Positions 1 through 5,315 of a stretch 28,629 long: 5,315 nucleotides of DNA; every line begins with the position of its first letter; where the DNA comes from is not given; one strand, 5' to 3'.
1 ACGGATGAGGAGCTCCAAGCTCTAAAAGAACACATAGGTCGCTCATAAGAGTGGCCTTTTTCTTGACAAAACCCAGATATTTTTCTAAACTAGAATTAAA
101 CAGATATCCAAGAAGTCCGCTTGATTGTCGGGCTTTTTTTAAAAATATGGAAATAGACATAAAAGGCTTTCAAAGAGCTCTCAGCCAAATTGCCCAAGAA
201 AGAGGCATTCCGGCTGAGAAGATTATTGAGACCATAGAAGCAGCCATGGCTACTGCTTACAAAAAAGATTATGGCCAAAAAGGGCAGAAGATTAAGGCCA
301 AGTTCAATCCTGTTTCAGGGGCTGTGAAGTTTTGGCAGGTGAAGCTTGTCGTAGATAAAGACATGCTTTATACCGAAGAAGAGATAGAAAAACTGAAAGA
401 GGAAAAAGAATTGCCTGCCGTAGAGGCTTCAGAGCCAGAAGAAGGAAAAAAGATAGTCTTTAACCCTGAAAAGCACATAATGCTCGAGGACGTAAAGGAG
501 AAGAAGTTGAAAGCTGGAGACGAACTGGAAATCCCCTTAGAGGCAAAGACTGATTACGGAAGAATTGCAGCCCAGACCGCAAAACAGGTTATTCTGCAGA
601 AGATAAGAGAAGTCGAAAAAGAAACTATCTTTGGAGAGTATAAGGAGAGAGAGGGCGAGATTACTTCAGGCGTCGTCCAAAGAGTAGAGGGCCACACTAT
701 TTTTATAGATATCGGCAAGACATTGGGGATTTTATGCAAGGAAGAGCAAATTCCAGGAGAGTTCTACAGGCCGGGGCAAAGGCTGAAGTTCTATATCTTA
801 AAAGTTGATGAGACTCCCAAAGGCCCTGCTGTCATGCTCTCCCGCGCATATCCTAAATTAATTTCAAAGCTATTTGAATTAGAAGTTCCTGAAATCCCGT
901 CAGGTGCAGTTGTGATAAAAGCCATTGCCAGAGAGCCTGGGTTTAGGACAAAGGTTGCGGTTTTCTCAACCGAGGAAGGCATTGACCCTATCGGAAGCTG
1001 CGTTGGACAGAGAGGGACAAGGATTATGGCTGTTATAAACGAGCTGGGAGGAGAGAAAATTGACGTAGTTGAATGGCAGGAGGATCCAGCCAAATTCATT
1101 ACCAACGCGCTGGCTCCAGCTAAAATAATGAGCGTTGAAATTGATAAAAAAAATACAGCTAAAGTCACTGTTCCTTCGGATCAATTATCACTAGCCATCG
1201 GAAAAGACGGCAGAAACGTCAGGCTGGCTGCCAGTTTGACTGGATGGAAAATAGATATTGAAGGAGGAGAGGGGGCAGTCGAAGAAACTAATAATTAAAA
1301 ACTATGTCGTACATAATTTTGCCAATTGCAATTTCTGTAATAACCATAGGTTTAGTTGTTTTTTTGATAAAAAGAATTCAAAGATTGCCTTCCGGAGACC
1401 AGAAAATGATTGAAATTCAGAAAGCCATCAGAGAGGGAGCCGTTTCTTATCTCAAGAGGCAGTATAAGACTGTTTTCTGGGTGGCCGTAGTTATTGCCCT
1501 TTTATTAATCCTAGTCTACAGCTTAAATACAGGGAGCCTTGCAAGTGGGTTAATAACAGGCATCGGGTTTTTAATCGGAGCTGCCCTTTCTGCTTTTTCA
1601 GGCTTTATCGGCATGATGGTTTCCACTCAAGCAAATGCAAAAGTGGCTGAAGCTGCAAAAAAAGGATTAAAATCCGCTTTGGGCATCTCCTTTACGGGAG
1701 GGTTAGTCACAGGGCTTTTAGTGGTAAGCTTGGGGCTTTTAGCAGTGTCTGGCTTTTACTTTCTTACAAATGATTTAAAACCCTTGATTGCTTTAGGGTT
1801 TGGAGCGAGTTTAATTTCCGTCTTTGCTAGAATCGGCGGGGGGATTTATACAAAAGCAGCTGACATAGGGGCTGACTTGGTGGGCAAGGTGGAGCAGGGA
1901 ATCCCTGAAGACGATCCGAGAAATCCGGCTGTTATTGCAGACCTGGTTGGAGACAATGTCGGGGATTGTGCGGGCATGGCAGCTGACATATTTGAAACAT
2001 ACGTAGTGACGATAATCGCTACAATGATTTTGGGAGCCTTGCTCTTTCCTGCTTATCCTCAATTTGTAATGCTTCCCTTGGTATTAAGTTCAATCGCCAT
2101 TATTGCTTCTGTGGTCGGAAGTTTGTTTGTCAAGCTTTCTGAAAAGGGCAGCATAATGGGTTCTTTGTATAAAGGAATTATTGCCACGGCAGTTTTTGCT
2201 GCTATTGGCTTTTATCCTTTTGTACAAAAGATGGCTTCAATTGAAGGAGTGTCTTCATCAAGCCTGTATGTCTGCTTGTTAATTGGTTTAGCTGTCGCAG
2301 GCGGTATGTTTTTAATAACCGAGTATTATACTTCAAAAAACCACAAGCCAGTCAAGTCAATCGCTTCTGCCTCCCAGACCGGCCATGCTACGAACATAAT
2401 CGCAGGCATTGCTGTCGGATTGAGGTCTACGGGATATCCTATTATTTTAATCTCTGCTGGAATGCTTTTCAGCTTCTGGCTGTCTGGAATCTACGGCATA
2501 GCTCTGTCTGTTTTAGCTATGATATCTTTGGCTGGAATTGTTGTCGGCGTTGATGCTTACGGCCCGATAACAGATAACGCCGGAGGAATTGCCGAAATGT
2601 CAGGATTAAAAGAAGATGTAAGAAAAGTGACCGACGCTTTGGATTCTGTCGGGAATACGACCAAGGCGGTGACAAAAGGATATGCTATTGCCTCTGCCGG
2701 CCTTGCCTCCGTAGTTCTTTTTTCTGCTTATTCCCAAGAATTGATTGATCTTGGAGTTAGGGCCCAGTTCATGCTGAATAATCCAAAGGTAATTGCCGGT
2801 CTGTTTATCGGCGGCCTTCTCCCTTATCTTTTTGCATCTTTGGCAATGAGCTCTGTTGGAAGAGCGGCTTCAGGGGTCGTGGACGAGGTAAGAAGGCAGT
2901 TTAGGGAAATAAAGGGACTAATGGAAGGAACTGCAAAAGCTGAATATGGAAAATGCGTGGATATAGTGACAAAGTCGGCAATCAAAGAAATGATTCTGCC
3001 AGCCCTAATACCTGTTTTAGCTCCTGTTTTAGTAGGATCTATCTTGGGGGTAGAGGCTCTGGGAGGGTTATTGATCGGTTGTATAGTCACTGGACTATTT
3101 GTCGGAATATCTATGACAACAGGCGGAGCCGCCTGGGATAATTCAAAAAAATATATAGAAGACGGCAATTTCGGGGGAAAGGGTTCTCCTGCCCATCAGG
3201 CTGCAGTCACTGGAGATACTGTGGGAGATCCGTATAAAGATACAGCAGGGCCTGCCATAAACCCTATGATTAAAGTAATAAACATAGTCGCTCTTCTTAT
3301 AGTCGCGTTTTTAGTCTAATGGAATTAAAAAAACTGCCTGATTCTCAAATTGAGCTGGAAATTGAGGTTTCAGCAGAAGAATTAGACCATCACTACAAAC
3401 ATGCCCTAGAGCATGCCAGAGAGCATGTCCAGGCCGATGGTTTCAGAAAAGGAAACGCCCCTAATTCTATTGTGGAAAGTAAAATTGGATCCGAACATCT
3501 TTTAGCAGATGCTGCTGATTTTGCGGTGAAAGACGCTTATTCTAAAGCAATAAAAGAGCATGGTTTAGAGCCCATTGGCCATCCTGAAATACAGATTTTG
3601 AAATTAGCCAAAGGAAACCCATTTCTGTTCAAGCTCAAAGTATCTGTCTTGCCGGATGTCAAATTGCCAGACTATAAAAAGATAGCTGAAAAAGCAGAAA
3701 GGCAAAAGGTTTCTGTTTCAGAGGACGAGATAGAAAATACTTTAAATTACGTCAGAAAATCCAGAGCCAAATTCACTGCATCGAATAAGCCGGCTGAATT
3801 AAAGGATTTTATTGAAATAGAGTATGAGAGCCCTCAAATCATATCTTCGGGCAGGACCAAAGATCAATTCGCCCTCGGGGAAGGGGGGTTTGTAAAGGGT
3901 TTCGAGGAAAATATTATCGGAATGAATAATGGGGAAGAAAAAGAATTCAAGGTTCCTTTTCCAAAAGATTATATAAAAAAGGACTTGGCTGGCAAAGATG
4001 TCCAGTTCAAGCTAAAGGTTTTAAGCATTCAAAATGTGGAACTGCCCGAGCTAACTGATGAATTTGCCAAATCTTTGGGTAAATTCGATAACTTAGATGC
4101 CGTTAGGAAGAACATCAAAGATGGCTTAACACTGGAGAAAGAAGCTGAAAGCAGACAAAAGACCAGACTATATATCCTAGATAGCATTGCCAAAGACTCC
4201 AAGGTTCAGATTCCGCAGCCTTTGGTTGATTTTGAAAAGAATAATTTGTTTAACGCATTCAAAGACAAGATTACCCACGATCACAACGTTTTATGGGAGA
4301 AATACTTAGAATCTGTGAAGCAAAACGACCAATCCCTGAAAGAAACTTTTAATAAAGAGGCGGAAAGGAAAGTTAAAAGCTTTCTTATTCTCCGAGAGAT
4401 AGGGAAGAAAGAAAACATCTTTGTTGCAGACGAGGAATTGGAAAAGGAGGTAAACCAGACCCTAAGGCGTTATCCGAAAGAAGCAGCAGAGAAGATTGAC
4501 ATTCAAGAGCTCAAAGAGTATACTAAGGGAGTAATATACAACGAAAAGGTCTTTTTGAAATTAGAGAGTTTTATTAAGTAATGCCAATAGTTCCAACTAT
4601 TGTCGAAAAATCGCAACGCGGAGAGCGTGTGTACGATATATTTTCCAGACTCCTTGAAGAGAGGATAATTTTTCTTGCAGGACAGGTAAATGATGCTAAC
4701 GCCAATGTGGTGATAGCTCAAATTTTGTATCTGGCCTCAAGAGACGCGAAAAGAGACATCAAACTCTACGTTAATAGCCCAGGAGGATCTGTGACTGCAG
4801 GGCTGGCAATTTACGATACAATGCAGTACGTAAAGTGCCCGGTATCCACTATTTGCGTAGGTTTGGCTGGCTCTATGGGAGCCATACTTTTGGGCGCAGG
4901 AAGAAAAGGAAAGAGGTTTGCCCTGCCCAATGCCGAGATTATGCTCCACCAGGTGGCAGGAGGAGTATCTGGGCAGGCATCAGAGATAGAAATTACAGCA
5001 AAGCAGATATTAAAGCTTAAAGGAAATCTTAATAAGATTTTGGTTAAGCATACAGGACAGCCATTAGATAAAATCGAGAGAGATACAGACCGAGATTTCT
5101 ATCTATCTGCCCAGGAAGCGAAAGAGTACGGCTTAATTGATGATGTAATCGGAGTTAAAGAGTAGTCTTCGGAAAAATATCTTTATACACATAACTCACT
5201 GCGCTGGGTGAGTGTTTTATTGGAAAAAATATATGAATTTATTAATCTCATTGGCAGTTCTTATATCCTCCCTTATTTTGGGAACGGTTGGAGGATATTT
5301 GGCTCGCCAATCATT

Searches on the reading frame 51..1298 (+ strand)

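Call 20: search_protein_families(library=pfam, proteins=[window:51-1298:+], max_evalue=0.001)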
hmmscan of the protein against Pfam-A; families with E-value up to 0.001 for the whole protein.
window:51-1298:+ (415 aa): 5 families
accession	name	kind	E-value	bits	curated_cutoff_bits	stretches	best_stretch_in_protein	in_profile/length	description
PF13184.12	KH_5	-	1e-30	106.1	27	1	296-364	1-69/69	NusA-like KH domain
PF08529.16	NusA_N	-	6e-29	101.1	23.8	1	41-191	3-119/119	NusA N-terminal domain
PF00575.29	S1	-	2.8e-07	31.3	22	1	200-258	3-68/74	S1 RNA binding domain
PF23095.1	KH_NusA_C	-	1.2e-05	25.6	34.2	1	371-403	2-34/59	Transcription termination/antitermination protein NusA, KH domain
PF00013.35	KH_1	-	0.00087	19.4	21.5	0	369-407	1-38/66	KH domain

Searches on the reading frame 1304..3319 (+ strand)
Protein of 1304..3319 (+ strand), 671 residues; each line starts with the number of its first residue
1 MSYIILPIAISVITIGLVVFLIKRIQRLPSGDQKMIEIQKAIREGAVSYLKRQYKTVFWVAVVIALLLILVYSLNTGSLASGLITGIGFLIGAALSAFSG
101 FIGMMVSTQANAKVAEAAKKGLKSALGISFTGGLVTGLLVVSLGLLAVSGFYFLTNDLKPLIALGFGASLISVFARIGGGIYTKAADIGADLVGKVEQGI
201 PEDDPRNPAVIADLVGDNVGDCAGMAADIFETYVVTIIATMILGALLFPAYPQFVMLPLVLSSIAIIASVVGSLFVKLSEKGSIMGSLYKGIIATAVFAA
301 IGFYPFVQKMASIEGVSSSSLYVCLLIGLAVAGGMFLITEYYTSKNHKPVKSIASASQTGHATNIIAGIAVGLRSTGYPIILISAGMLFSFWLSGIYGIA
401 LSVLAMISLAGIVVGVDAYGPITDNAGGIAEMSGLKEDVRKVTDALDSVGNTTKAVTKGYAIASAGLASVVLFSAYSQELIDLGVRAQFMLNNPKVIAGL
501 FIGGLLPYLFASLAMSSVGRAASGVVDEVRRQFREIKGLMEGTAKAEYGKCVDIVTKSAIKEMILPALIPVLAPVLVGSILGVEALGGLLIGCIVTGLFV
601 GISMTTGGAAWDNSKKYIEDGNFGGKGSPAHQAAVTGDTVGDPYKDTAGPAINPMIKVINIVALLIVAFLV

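Call 20: search_protein_families(library=pfam, proteins=[window:1304-3319:+], max_evalue=0.001)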
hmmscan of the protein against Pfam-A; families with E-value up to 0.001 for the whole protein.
window:1304-3319:+ (671 aa): 1 family
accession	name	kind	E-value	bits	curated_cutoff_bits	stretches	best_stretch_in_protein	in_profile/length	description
PF03030.21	H_PPase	-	1.4e-256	853.7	29.7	1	13-666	2-645/645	Inorganic H+ pyrophosphatase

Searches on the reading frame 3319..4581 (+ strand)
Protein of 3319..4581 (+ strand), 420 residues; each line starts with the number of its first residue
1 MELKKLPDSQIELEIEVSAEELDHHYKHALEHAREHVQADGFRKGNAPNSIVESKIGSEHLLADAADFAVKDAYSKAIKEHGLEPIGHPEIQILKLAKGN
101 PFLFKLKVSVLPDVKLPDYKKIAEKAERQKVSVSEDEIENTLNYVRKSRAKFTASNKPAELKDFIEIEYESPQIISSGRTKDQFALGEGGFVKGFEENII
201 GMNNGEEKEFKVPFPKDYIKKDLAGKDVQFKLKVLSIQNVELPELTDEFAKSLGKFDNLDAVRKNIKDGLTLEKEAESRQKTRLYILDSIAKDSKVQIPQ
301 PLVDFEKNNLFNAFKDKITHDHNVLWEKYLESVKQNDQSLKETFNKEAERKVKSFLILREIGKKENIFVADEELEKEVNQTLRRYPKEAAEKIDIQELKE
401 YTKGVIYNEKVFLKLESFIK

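Call 20: search_protein_families(library=pfam, proteins=[window:3319-4581:+], max_evalue=0.001)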
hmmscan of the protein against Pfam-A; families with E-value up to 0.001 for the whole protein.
window:3319-4581:+ (420 aa): 3 families
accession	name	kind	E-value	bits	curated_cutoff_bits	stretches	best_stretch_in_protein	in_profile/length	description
PF05697.18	Trigger_N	-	8.8e-36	123.8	22.2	1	3-143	5-142/144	Bacterial trigger factor protein (TF)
PF05698.19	Trigger_C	-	9.6e-23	81.4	22.7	1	259-415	2-160/162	Bacterial trigger factor protein (TF) C-terminus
PF00254.34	FKBP_C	-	2.7e-09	37.6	21.1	1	179-234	32-93/94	FKBP-type peptidyl-prolyl cis-trans isomerase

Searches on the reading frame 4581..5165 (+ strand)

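Call 20: search_protein_families(library=pfam, proteins=[window:4581-5165:+], max_evalue=0.001)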
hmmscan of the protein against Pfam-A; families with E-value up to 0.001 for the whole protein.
window:4581-5165:+ (194 aa): 1 family
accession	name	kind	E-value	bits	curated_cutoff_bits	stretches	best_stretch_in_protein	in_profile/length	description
PF00574.28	CLP_protease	-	3.6e-81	271.8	20.2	1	13-191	2-180/182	Clp protease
